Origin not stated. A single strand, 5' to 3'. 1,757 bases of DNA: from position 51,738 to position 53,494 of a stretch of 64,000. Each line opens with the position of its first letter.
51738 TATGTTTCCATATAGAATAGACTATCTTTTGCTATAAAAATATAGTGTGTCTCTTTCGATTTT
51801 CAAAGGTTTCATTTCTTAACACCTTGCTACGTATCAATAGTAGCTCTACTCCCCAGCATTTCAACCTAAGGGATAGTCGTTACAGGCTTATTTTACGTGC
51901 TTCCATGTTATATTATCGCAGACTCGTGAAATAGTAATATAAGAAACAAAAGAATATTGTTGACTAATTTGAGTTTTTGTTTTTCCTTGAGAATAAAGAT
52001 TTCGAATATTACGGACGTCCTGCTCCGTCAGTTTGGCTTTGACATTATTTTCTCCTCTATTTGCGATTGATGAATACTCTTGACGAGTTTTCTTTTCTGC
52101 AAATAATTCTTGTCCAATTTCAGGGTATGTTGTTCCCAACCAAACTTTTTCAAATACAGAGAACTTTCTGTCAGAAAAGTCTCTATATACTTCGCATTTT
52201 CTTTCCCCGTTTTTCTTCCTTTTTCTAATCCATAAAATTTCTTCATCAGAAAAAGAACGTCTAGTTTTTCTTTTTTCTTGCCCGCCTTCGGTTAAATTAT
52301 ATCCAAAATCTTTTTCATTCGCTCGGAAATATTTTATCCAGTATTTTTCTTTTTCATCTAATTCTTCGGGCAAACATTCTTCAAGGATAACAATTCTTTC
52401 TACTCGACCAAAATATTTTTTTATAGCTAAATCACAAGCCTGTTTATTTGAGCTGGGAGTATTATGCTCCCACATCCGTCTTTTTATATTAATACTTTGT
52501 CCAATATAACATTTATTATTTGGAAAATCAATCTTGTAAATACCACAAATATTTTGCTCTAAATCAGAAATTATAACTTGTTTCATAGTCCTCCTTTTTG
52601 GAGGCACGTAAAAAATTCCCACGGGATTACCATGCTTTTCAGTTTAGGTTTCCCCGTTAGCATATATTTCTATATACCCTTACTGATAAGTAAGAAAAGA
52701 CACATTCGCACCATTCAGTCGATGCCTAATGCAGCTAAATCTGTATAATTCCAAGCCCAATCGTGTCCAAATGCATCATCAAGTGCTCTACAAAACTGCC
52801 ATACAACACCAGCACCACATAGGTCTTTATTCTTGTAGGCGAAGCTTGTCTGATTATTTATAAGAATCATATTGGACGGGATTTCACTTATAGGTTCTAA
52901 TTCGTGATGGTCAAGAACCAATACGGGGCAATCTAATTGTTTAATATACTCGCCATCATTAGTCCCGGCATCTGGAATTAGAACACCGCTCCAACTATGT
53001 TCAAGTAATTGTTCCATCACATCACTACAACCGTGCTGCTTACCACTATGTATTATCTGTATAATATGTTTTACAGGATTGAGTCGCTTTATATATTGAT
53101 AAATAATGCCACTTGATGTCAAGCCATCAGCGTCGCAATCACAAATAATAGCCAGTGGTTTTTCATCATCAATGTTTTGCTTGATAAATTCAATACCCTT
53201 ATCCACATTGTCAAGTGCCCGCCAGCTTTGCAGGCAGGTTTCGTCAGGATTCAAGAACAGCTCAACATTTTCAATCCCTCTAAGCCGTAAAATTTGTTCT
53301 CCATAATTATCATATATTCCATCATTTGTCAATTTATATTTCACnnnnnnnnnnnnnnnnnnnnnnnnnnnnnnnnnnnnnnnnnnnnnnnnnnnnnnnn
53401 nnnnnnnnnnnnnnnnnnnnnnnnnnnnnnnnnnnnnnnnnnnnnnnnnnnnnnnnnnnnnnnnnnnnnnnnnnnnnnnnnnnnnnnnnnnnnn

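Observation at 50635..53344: Group I intron with GIY-YIG homing endonuclease interrupts a RecJ-like DHH/DHHA1 gene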

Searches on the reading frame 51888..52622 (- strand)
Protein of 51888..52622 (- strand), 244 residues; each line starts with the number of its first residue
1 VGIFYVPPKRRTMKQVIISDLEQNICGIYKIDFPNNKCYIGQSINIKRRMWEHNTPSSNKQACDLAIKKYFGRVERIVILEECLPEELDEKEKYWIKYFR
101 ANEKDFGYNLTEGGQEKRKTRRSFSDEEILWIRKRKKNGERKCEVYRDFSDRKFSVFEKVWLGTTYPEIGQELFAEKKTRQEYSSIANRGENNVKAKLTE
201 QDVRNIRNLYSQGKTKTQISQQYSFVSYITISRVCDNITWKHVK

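Call 6: search_protein_families(library=pfam, proteins=[window:51888-52622:-], max_evalue=0.01)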
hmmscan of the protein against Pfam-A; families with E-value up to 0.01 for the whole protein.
window:51888-52622:- (244 aa): 1 family
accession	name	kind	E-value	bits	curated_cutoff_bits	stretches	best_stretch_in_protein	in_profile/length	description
PF01541.30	GIY-YIG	-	1.4e-09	38.5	22.6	1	26-102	2-75/78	GIY-YIG catalytic domain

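Call 18: find_related_loci(query=window:51891-52586:-, collection=viral_contigs, flank=3000)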
Query seq(232 aa) (232 aa) in viral_contigs; peptide patterns used: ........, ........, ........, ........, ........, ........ (x = any residue, [..] = any of these).
67 stretches matched a pattern; 50 encode a relative of the query (tblastn E <= 1e-3); 50 distinct loci.
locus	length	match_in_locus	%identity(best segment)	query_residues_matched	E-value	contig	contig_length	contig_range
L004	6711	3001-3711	48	6-231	4e-62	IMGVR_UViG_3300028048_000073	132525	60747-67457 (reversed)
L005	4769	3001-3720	48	3-231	2e-62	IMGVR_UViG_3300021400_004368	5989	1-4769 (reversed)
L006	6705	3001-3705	43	6-232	8e-52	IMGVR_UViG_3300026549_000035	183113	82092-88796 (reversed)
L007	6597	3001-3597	39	13-211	7e-29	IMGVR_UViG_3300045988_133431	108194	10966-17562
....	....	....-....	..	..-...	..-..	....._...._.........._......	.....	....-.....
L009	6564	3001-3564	39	12-232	3e-28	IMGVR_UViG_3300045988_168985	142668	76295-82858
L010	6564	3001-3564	39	12-232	4e-28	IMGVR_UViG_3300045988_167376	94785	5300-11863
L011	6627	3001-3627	33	15-211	8e-19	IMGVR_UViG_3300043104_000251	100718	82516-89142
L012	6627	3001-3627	33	15-211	8e-19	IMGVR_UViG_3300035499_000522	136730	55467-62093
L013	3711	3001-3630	33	14-211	1e-18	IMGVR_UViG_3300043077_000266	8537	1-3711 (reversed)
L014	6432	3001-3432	39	13-137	4e-17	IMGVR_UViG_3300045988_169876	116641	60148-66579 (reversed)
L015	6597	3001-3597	39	13-211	5e-29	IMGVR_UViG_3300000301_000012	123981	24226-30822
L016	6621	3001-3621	31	16-231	1e-14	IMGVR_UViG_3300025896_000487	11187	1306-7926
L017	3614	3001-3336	39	11-120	4e-14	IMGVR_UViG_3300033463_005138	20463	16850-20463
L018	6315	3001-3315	42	20-112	5e-14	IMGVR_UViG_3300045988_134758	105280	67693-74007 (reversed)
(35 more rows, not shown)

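Call 42: search_solved_structures(query=window:51891-52586:-, max_evalue=1, show_alignments=1)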
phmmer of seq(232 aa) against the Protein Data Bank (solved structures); distinct sequences matched with E-value up to 1: 3.
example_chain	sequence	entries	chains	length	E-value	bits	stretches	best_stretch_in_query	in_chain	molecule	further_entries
1mk0_A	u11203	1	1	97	0.002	20.8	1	15-100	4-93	Intron-associated endonuclease 1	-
8vd6_A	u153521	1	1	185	0.011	18.3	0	159-209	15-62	CAP REPEAT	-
9l5r_R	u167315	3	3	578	0.22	14.1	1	94-170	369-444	Pre-mRNA-processing protein 45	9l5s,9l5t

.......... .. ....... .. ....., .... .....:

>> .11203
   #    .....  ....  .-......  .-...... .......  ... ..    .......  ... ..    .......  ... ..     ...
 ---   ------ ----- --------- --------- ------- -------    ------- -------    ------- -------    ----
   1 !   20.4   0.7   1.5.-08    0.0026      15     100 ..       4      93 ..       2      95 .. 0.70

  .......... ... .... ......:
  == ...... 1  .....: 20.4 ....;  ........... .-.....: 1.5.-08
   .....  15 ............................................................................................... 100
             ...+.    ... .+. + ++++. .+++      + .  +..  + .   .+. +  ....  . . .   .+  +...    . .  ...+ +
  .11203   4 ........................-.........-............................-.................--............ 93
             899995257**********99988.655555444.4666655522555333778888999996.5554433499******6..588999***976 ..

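Call 43: search_protein_families(library=pfam, proteins=[window:51891-52586:-], max_evalue=5)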
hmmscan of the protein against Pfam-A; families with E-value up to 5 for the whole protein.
seq(232 aa): 2 families
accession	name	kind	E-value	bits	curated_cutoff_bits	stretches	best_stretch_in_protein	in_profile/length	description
PF01541.30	GIY-YIG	-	1.3e-09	38.7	22.6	1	14-90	2-75/78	GIY-YIG catalytic domain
PF00196.25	GerE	-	0.16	12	23.5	0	137-167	3-33/57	Bacterial regulatory proteins, luxR family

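Call 72: find_encoding_contigs(protein=window:51888-52586:-, flank=4000, max_places=5)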
Protein window:51888-52586:- (232 aa): 4 contigs read that carry it; 3 places shown.
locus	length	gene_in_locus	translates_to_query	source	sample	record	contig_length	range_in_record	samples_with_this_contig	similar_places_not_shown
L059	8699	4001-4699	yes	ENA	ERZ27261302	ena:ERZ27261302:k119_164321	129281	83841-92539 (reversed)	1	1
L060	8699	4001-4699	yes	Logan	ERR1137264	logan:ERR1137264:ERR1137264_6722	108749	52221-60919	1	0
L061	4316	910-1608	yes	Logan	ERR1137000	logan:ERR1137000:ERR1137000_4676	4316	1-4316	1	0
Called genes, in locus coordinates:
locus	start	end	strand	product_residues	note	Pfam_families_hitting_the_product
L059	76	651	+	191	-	PF26927:Phage_SPbeta_YorH (weak)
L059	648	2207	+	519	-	PF03796:DnaB_C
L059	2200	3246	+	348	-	-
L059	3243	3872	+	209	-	PF01368:DHH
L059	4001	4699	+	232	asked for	PF01541:GIY-YIG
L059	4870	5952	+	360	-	PF17768:RecJ_OB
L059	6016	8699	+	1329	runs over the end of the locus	PF02811:PHP, PF07733:DNA_pol3_alpha, PF17657:DNA_pol3_finger, PF14579:HHH_6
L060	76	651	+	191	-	PF26927:Phage_SPbeta_YorH (weak)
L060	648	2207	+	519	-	PF03796:DnaB_C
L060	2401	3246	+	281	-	-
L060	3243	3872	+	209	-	PF01368:DHH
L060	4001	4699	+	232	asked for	PF01541:GIY-YIG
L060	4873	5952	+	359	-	PF17768:RecJ_OB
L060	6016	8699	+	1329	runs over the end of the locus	PF02811:PHP, PF07733:DNA_pol3_alpha, PF17657:DNA_pol3_finger, PF14579:HHH_6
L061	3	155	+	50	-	?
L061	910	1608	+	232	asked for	PF01541:GIY-YIG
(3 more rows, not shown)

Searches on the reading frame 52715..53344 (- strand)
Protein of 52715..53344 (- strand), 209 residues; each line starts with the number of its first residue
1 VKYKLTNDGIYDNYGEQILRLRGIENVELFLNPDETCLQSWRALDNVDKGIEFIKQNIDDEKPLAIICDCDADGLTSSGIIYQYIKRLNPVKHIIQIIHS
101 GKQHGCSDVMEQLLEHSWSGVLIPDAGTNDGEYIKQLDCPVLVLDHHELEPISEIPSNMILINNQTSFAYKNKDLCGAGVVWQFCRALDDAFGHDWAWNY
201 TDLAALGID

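Call 6: search_protein_families(library=pfam, proteins=[window:52715-53344:-], max_evalue=0.01)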
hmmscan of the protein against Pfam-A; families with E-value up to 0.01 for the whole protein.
window:52715-53344:- (209 aa): 1 family
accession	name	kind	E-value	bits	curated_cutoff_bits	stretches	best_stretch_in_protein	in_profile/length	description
PF01368.27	DHH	-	2.4e-10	41.2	28.1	1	65-208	3-125/125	DHH family, N-terminal domain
